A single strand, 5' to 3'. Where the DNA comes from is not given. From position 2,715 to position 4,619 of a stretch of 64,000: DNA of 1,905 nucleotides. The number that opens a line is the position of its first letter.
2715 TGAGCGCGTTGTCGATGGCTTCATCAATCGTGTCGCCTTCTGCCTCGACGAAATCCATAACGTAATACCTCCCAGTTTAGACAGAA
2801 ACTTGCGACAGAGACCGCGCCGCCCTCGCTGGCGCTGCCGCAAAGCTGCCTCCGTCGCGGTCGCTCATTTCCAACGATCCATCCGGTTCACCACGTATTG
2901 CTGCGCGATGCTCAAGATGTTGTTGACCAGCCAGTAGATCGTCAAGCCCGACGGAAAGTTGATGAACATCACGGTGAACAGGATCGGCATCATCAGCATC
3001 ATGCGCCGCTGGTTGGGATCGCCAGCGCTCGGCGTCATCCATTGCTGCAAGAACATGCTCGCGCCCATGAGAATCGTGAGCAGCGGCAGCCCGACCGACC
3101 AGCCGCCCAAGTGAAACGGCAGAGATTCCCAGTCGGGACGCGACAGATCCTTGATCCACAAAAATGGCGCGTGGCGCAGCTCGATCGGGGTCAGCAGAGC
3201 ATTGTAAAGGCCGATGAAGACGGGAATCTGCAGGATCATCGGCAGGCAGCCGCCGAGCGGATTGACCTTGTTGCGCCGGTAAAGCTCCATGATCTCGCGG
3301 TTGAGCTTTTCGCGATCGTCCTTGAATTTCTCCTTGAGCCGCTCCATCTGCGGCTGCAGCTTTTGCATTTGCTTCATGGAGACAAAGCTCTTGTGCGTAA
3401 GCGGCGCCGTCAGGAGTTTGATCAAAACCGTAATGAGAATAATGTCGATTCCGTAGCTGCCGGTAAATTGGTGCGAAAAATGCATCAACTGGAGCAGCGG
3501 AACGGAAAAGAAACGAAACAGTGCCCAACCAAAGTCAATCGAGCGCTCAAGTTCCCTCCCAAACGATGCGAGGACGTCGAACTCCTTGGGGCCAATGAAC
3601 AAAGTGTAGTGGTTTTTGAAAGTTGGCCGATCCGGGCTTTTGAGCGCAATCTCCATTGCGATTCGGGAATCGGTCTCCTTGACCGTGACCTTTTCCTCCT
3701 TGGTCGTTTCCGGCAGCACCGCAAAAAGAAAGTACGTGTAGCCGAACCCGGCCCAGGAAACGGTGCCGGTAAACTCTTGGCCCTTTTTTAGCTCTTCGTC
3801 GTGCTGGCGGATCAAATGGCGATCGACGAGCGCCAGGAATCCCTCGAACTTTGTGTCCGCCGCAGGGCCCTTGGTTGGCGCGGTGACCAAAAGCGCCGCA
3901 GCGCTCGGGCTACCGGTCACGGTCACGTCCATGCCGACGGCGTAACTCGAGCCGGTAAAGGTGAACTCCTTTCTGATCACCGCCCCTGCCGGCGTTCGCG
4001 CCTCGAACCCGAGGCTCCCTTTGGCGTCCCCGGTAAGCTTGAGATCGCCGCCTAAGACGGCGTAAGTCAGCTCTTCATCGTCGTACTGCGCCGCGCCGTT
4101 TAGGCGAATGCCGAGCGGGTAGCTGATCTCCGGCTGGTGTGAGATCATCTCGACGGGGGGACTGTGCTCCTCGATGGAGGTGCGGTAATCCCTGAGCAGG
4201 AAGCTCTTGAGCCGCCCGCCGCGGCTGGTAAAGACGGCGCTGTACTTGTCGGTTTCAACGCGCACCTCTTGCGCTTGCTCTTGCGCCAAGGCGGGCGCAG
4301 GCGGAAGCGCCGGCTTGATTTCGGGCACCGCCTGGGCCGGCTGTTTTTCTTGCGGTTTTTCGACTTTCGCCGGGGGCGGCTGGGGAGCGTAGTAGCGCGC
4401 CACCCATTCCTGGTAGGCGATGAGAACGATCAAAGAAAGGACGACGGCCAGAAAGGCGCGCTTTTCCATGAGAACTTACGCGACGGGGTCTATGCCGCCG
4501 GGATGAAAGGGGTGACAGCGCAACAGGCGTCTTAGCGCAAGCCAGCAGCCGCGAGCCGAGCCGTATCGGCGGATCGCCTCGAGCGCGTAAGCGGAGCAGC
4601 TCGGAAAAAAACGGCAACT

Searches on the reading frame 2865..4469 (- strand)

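Call 80: search_protein_families(library=pfam, proteins=[window:2865-4469:-], max_evalue=0.00001)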
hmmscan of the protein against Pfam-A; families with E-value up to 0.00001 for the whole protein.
window:2865-4469:- (534 aa): 2 families
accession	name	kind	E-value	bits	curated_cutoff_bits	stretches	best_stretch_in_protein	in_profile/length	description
PF02096.25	60KD_IMP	-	3e-66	222.9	35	1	339-529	1-163/163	60Kd inner membrane protein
PF14849.12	YidC_periplas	-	2.3e-33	116.8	24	1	69-327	2-282/283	YidC periplasmic domain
